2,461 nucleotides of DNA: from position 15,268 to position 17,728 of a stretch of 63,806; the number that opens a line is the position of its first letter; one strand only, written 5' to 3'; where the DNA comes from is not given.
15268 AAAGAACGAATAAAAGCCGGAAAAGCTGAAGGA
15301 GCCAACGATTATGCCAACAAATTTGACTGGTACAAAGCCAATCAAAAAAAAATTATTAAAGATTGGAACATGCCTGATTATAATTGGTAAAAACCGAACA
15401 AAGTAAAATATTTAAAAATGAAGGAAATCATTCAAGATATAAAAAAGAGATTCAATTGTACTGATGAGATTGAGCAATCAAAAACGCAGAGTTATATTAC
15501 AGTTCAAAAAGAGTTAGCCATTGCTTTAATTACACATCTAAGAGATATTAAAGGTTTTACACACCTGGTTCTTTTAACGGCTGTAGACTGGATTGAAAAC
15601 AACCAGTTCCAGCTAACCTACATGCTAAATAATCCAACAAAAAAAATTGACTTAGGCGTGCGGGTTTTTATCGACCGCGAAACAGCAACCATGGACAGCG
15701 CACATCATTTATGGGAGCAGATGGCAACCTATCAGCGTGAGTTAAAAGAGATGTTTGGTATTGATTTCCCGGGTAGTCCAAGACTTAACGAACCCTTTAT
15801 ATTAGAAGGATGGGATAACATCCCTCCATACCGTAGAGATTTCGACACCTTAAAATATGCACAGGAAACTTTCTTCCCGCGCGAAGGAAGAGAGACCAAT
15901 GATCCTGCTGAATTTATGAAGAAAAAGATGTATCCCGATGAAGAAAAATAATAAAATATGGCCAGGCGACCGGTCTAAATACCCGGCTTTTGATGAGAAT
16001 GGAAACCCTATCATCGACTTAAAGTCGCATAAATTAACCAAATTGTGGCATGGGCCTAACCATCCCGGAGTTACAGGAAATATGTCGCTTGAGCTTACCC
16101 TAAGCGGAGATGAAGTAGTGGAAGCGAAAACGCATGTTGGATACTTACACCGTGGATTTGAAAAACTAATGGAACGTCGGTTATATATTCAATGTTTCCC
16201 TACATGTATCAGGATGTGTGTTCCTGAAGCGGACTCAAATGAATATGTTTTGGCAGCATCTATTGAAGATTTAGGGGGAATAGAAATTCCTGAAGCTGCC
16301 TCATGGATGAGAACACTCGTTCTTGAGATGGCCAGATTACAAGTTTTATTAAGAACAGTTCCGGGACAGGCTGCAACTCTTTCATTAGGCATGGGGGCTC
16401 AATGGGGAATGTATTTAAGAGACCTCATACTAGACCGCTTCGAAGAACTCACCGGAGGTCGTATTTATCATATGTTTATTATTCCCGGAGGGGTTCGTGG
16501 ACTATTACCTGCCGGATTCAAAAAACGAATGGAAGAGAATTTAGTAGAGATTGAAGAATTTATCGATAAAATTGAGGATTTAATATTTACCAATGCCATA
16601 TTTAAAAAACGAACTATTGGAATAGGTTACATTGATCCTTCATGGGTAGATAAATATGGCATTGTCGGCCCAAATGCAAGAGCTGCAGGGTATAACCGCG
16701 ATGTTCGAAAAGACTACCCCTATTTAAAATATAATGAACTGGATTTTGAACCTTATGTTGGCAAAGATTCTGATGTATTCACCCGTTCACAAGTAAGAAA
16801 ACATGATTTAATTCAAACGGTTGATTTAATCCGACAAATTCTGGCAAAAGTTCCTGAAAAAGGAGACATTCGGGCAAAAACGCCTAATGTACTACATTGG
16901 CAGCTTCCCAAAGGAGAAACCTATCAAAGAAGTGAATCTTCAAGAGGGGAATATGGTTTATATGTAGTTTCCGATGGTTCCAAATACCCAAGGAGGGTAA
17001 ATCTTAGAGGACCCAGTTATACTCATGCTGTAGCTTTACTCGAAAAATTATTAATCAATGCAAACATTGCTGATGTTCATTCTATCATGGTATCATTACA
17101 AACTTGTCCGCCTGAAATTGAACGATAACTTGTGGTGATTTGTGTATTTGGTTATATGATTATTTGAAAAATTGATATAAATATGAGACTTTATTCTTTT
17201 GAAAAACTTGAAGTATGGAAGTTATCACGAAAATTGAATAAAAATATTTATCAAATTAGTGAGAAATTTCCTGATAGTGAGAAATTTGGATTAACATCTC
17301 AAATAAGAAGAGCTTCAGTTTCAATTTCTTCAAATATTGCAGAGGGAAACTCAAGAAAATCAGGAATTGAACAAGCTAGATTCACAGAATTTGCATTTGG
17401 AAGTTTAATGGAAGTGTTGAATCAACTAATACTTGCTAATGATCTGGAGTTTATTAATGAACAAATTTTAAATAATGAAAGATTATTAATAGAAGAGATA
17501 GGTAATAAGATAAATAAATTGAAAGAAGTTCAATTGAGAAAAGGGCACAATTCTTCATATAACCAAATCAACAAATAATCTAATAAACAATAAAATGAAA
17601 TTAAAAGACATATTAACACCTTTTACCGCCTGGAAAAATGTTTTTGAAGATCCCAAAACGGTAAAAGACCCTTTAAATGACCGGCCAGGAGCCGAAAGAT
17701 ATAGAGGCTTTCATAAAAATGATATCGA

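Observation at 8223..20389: Mrp + Mbx/MBS-type ion-pumping module hard-wired to a GltD/NfnB-like flavoprotein and a DHOD-like FMN protein: candidate undescribed respiratory complex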

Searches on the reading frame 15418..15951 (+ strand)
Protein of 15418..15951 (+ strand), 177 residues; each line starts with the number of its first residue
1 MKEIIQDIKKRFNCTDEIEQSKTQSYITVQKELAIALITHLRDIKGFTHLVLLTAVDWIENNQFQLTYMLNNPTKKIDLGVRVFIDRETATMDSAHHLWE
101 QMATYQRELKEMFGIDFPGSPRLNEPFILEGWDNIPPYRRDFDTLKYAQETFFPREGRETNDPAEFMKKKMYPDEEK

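Call 3: search_protein_families(library=pfam, proteins=[window:15418-15951:+], max_evalue=0.01)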
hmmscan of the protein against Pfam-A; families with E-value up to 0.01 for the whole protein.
window:15418-15951:+ (177 aa): 1 family
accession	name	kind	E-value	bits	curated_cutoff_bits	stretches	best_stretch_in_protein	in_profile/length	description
PF00329.25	Complex1_30kDa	-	6.6e-25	88.5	22.5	1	27-146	1-122/124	Respiratory-chain NADH dehydrogenase, 30 Kd subunit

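Call 5: search_protein_families(library=ncbifam, proteins=[window:15418-15951:+], max_evalue=0.001)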
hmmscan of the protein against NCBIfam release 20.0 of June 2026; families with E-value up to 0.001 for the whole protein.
window:15418-15951:+ (177 aa): 16 families
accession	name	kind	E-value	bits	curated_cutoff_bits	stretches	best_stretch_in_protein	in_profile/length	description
TIGR01961.1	NuoC_fam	subfamily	1e-17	64.8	122.45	1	27-143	3-119/122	NADH (or F420H2) dehydrogenase, subunit C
NF004734.0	PRK06074.2-1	equivalog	1.3e-17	64.3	169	1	2-143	6-150/164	NADH-quinone oxidoreductase subunit C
NF004736.0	PRK06074.2-3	equivalog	7e-17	61.7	239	1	47-152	62-167/183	NADH-quinone oxidoreductase subunit C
NF004738.0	PRK06074.2-5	equivalog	1.6e-15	57.3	198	1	40-150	45-157/174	NADH-quinone oxidoreductase subunit C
NF004737.0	PRK06074.2-4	equivalog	4.8e-13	49.3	144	1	15-159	4-140/150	NADH-quinone oxidoreductase subunit C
NF040611.1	F420_dehyd_FpoC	exception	2e-12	47.3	220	1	2-144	4-148/158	F420H2 dehydrogenase subunit FpoC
NF004733.0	PRK06074.1-5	equivalog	2.8e-11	43.4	225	1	14-165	20-172/203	NADH-quinone oxidoreductase subunit C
NF004735.0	PRK06074.2-2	equivalog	4.5e-11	42.9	176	1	2-143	4-147/158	NADH-quinone oxidoreductase subunit C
NF006304.0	PRK08491.1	equivalog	2.1e-10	40.6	228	1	3-136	38-169/263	NADH-quinone oxidoreductase subunit C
NF008728.0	PRK11742.1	equivalog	1.5e-09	36.8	840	1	2-153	22-183/598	NADH-quinone oxidoreductase subunit C/D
NF009141.0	PRK12494.1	equivalog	2.6e-09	37.2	175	1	25-142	44-163/175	NAD(P)H-quinone oxidoreductase subunit J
NF009808.0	PRK13292.1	equivalog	4.7e-07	28.1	1156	1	29-147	253-378/791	NADH-quinone oxidoreductase subunit B/C/D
NF005832.0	PRK07735.1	equivalog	7.2e-07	28.8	431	1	47-143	331-424/430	NADH-quinone oxidoreductase subunit C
NF004730.0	PRK06074.1-1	equivalog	2.9e-06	27.3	193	1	21-163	26-177/200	NADH-quinone oxidoreductase subunit C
NF004731.0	PRK06074.1-3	equivalog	5.8e-06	26.3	303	1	39-152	41-155/207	NADH-quinone oxidoreductase subunit C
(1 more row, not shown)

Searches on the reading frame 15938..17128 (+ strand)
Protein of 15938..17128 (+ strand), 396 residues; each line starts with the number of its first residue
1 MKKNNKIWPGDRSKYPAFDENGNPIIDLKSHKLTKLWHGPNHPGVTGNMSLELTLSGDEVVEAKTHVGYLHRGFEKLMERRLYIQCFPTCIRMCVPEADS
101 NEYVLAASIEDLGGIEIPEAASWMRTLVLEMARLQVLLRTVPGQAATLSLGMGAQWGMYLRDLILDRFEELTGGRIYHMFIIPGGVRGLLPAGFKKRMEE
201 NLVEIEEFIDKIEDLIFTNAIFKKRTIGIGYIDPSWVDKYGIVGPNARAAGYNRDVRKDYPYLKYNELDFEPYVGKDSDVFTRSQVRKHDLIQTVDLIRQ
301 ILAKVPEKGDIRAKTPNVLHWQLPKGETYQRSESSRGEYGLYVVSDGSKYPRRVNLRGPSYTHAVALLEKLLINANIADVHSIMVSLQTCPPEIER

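Call 4: search_protein_families(library=pfam, proteins=[window:15938-17128:+], max_evalue=0.01)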
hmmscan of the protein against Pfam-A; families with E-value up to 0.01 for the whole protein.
window:15938-17128:+ (396 aa): 1 family
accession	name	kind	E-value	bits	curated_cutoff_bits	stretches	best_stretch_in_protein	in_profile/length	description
PF00346.24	Complex1_49kDa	-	2.6e-60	204.3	24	2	155-318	9-171/271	Respiratory-chain NADH dehydrogenase, 49 Kd subunit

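Call 5: search_protein_families(library=ncbifam, proteins=[window:15938-17128:+], max_evalue=0.001)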
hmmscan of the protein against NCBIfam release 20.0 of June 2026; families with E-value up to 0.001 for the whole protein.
window:15938-17128:+ (396 aa): 8 families
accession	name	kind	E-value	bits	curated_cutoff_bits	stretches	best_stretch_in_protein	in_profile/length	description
NF004739.1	PRK06075.1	equivalog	2.9e-107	358.8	360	1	35-396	2-384/384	NADH-quinone oxidoreductase subunit D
NF040602.1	F420_dehyd_FpoD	exception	1.1e-81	274.7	600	1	37-396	11-372/372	F420H2 dehydrogenase subunit FpoD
NF008974.0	PRK12322.1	equivalog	1.1e-77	261.5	522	1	35-389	8-359/366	NADH-quinone oxidoreductase subunit D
TIGR01962.1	NuoD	equivalog_domain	3.4e-77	259.9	459.35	2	37-318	6-286/386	NADH dehydrogenase (quinone) subunit D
NF009808.0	PRK13292.1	equivalog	2.4e-61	207.6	1156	2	30-308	404-682/791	NADH-quinone oxidoreductase subunit B/C/D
NF005649.0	PRK07415.1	equivalog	5.1e-54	183.8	583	2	37-307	14-285/394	NAD(P)H-quinone oxidoreductase subunit H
NF008728.0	PRK11742.1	equivalog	2.1e-50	171.7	840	2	35-316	216-496/598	NADH-quinone oxidoreductase subunit C/D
NF033181.1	NiFeSe_hydrog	equivalog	0.00089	18.3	600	0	45-130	12-96/507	nickel-dependent hydrogenase large subunit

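Call 6: search_solved_structures(query=window:15938-17128:+, max_evalue=0.00001, show_alignments=2)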
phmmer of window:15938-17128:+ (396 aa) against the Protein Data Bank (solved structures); distinct sequences matched with E-value up to 0.00001: 54.
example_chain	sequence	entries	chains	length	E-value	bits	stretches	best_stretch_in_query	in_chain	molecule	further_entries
6u8y_L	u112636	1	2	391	3.5e-86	293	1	34-396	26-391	NADH dehydrogenase subunit D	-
2fug_4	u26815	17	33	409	3.5e-57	197.5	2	35-318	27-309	NADH-quinone oxidoreductase chain 4 | NADH-QUINONE OXIDOREDUCTASE SUBUNIT 4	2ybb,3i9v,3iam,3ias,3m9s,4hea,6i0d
9iho_D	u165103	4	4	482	2.2e-53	185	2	35-309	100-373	NUCM (49 kDa) subunit of mitochondrial NADH:ubiquinone oxidoreductase (Complex I)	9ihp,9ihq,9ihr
6h8k_C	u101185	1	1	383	3.1e-53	184.5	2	38-306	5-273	NUCM protein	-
6gcs_C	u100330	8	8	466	3.5e-53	184.4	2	36-306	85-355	49-KDA PROTEIN (NUCM) | Subunit NUCM of NADH:Ubiquinone Oxidoreductase (Complex I) | NUCM protein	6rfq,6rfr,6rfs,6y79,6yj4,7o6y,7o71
7b0n_D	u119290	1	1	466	2.4e-52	181.6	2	36-306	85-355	NUCM protein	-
8ba0_D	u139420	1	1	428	3.9e-52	180.9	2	30-314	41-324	Complex I-49kD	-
8b9z_D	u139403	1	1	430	4e-52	180.9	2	30-314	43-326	Complex I-49kD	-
8esw_S2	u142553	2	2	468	5.8e-52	180.4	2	30-314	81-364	Complex I-49kD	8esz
5lnk_4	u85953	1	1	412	4.7e-51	177.4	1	33-386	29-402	Mitochondrial complex I, 49 kDa subunit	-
6g2j_D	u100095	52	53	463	5.2e-51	177.2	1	35-386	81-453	NADH dehydrogenase [ubiquinone] iron-sulfur protein 2, mitochondrial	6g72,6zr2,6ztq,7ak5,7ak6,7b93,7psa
7dgq_B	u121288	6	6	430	5.6e-51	177.1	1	33-386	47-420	NADH dehydrogenase [ubiquinone] iron-sulfur protein 2, mitochondrial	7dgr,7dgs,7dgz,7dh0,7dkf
6q9b_S2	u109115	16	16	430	5.6e-51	177.1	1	33-386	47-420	NADH:ubiquinone oxidoreductase core subunit S2,NADH:ubiquinone oxidoreductase core subunit | NDUFS2 | NDUFB11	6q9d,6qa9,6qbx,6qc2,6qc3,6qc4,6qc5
7zm7_C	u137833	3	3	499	6.7e-51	176.8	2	38-312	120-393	NADH-ubiquinone oxidoreductase 49 kDa subunit-like protein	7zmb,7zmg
6zk9_4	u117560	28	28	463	7.6e-51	176.7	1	33-386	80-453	Mitochondrial complex I, 49 kDa subunit | Mitochondrial complex I, ND4L subunit | Complex I-49kD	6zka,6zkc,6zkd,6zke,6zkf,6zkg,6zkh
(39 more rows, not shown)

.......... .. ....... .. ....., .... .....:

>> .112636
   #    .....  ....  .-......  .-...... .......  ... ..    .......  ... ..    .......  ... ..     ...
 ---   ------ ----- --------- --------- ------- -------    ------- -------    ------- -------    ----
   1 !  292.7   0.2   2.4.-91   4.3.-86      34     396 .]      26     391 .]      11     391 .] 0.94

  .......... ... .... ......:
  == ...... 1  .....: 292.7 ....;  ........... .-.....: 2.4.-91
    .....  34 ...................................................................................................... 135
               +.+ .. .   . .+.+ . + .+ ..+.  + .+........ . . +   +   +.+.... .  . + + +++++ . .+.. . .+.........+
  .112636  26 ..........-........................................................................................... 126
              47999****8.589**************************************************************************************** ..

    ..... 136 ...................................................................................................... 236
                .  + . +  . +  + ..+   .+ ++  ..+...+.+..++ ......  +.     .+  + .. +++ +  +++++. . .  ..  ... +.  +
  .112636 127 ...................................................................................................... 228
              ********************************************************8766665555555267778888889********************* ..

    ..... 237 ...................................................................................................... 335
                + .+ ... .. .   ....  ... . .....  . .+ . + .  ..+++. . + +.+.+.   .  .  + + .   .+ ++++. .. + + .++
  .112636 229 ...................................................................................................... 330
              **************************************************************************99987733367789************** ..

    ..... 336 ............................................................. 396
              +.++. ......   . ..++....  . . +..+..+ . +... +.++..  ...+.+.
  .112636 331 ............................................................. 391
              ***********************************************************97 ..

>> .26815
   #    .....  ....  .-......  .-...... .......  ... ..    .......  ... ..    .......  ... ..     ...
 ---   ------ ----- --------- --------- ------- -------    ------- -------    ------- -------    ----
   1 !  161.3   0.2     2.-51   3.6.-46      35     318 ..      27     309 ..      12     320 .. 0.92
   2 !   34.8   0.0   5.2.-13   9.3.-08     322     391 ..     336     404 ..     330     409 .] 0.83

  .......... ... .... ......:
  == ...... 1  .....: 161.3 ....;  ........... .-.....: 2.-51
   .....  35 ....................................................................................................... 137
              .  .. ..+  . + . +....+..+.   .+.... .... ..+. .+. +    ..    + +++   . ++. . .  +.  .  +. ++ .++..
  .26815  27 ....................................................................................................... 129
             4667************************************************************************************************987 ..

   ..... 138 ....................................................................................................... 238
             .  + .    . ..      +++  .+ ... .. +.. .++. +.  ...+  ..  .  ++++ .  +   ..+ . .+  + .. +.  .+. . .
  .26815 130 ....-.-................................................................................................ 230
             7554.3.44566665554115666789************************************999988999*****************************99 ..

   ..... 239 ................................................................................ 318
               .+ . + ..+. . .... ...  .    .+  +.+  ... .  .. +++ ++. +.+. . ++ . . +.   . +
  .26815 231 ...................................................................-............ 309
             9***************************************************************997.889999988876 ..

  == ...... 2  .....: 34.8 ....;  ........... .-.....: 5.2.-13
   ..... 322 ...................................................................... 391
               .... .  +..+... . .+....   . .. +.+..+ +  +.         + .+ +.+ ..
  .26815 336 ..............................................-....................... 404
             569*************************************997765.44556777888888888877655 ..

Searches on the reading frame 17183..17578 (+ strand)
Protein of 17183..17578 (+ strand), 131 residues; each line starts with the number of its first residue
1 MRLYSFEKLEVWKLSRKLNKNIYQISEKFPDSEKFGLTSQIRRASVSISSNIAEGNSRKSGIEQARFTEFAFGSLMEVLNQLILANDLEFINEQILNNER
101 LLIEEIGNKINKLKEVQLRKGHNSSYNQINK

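Call 4: search_protein_families(library=pfam, proteins=[window:17183-17578:+], max_evalue=0.01)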
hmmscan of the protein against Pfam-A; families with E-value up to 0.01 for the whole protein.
window:17183-17578:+ (131 aa): 2 families
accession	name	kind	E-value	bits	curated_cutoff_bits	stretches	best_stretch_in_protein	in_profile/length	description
PF05635.17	23S_rRNA_IVP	-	8.9e-35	119.6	33.8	1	7-112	1-106/106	23S rRNA-intervening sequence protein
PF22296.2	bAvd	-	7.3e-06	26.9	40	1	16-113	8-103/107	bAvd-like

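Call 5: search_protein_families(library=ncbifam, proteins=[window:17183-17578:+], max_evalue=0.001)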
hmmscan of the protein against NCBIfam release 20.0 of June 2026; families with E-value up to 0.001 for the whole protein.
window:17183-17578:+ (131 aa): 4 families
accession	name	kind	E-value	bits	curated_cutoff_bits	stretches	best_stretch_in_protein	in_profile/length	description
TIGR02436.1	TIGR02436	subfamily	1.7e-30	105.4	24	1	11-114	1-105/109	four helix bundle protein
NF008911.0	PRK12275.1-2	subfamily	1.1e-28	100.1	137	1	5-110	3-108/118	hypothetical protein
NF008912.0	PRK12275.1-6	subfamily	5.7e-25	87.6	124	1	5-113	2-107/117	hypothetical protein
NF033474.1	DivGenRetAVD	equivalog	8.2e-06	26.1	80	1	16-112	8-101/104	diversity-generating retroelement protein Avd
